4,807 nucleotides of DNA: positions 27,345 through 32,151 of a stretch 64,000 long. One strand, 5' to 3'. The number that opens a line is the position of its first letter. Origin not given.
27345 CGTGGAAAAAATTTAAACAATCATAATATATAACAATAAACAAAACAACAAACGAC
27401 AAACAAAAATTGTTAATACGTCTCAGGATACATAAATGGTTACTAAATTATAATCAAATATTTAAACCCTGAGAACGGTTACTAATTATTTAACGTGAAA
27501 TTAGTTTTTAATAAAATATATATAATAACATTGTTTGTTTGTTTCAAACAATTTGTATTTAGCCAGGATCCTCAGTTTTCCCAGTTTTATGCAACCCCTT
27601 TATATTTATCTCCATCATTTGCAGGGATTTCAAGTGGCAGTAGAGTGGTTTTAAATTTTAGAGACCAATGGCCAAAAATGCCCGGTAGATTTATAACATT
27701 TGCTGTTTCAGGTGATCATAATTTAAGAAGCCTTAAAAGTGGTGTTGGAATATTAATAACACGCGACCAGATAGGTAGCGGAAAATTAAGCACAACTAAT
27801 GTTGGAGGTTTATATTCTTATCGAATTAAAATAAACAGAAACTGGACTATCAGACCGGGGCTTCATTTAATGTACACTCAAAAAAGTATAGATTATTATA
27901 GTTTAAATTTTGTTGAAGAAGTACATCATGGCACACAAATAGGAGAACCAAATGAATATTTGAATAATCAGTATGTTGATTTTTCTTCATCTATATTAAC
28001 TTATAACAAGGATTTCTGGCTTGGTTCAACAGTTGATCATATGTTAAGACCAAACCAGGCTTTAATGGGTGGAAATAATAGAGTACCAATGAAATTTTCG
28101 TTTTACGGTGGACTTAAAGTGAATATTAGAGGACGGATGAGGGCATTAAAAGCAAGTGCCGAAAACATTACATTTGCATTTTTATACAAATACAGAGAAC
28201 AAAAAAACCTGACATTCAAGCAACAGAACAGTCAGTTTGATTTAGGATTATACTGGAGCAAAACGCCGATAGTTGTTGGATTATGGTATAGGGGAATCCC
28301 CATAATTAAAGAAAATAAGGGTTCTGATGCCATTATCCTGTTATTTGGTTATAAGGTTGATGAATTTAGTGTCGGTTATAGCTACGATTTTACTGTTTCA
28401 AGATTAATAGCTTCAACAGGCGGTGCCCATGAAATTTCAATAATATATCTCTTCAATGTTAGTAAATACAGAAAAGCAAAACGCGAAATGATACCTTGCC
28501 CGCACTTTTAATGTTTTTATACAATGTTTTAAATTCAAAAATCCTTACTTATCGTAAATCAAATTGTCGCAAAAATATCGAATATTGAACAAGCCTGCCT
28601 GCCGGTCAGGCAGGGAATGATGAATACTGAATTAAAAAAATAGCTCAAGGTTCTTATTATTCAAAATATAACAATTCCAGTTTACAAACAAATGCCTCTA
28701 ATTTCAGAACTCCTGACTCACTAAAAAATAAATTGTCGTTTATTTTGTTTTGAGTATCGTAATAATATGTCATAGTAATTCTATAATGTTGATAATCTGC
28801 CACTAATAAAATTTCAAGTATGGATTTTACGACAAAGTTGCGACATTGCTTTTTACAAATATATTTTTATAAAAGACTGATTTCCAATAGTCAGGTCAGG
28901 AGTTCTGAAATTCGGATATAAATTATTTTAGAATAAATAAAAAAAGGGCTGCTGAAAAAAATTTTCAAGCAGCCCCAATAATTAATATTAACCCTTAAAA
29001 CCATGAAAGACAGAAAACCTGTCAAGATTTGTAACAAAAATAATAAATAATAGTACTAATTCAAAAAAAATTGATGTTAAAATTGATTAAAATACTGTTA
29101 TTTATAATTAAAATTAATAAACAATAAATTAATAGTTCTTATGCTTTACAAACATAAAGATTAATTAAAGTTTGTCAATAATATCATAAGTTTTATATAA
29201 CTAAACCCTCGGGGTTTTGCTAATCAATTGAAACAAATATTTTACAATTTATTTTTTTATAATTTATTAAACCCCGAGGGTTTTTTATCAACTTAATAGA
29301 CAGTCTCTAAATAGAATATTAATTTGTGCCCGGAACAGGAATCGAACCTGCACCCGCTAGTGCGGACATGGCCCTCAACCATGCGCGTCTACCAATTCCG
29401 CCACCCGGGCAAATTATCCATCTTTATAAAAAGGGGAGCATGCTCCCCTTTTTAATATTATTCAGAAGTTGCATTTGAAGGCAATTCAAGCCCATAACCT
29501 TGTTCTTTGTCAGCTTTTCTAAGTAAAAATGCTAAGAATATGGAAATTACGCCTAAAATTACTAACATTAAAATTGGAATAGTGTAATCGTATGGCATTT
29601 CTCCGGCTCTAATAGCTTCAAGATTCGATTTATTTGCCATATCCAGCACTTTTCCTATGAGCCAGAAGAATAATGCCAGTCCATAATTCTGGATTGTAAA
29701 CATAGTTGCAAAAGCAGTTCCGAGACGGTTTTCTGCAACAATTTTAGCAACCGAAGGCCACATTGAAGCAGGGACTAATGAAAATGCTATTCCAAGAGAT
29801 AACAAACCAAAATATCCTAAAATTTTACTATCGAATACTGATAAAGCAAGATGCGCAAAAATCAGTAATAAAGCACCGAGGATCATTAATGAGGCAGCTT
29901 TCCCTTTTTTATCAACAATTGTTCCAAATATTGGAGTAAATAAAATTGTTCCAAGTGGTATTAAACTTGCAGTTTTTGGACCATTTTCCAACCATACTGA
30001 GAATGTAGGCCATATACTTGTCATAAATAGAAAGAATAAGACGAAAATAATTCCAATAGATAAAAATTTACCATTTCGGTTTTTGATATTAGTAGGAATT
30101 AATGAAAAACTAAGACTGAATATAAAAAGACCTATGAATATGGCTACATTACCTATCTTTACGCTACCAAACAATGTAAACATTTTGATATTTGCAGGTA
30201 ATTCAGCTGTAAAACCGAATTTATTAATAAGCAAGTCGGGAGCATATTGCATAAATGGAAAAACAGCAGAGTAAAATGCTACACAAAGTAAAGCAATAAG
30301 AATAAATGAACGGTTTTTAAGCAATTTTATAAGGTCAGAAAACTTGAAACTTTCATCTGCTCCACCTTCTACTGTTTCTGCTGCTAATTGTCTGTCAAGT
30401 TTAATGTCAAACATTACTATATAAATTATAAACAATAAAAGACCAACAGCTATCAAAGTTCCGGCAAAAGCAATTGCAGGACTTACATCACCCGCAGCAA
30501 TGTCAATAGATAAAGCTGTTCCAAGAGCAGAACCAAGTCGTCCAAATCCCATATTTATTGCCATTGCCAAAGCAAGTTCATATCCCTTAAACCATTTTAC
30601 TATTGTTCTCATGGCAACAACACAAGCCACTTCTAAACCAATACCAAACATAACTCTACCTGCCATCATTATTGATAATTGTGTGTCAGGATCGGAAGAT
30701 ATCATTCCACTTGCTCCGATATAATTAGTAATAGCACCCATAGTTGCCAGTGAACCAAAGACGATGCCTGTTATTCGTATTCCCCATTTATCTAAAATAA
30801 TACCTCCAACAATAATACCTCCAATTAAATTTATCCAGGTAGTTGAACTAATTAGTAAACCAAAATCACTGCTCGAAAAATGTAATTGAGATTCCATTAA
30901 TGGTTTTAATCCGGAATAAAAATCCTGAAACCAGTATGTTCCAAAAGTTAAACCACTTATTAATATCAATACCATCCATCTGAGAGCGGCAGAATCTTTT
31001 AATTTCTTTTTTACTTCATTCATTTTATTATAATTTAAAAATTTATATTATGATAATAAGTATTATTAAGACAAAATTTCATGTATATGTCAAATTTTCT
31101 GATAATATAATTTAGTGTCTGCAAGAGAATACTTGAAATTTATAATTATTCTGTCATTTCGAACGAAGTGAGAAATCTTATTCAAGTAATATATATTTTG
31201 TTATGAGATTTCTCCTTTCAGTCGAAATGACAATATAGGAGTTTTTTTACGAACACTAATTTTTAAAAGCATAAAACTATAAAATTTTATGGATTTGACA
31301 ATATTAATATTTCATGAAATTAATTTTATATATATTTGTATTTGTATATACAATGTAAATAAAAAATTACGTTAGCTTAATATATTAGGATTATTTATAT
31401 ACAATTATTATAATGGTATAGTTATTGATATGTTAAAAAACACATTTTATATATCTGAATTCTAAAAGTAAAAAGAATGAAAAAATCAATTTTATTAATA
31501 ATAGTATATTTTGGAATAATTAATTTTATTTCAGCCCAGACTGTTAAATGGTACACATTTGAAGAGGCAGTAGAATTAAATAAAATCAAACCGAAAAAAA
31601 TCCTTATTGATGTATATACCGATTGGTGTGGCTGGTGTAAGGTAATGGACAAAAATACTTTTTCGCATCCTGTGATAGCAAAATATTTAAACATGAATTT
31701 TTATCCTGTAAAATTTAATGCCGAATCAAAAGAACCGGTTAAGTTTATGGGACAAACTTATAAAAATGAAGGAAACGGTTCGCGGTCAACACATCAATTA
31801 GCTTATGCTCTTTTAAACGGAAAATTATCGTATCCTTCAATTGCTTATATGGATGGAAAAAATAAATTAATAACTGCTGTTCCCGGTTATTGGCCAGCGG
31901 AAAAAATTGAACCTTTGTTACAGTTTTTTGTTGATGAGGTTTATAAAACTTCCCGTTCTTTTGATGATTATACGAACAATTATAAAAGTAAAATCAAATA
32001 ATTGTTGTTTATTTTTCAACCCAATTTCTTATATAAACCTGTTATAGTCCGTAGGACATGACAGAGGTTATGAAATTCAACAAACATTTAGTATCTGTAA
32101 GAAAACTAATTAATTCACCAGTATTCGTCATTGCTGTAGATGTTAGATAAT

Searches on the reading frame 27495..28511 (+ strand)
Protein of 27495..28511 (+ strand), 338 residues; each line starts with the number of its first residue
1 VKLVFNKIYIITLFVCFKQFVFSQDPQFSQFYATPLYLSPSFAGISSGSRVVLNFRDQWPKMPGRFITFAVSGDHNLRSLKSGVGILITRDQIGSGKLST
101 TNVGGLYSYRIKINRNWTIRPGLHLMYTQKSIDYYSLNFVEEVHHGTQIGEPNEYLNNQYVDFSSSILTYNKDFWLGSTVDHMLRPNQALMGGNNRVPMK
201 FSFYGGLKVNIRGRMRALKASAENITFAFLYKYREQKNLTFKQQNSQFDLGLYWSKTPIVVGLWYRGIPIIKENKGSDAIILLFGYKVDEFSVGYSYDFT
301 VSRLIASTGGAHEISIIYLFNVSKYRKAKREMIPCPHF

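Call 13: search_protein_families(library=pfam, proteins=[window:27495-28511:+], max_evalue=0.01)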
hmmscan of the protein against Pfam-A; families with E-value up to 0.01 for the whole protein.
window:27495-28511:+ (338 aa): 1 family
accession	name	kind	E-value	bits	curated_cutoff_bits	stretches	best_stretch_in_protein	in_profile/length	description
PF11751.14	PorP_SprF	-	1.4e-60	205.6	22.3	1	23-318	4-273/273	Type IX secretion system membrane protein PorP/SprF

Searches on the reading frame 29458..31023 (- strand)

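Call 12: search_protein_families(library=pfam, proteins=[window:29458-31023:-], max_evalue=0.01)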
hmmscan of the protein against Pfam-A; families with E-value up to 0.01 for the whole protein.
window:29458-31023:- (521 aa): 2 families
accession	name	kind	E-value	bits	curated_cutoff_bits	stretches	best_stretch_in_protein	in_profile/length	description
PF07690.21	MFS_1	-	6.9e-27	94.7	33.4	2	25-344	4-296/347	Major Facilitator Superfamily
PF01306.25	LacY_symp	-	2.2e-05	23.9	24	1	313-400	2-98/413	LacY proton/sugar symporter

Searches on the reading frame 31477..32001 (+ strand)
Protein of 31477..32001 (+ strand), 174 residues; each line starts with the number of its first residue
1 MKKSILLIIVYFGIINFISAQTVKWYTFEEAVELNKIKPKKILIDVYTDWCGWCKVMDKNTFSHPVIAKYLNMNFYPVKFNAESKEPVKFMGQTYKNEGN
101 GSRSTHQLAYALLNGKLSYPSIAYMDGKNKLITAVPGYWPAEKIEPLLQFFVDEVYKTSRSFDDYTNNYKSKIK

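Call 12: search_protein_families(library=pfam, proteins=[window:31477-32001:+], max_evalue=0.01)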
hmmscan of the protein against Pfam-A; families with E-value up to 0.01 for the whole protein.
window:31477-32001:+ (174 aa): 4 families
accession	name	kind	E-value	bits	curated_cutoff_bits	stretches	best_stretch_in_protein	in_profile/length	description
PF03190.21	Thioredox_DsbH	-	2.7e-13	50.7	27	1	20-89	17-87/163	Protein of unknown function, DUF255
PF13098.12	Thioredoxin_2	-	1e-11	45.5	27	1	39-148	5-104/104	Thioredoxin-like domain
PF13899.12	Thioredoxin_7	-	1.5e-10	41.5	27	1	25-89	2-67/83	Thioredoxin-like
PF00085.26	Thioredoxin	-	0.0001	22.7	23.5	1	27-60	9-39/103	Thioredoxin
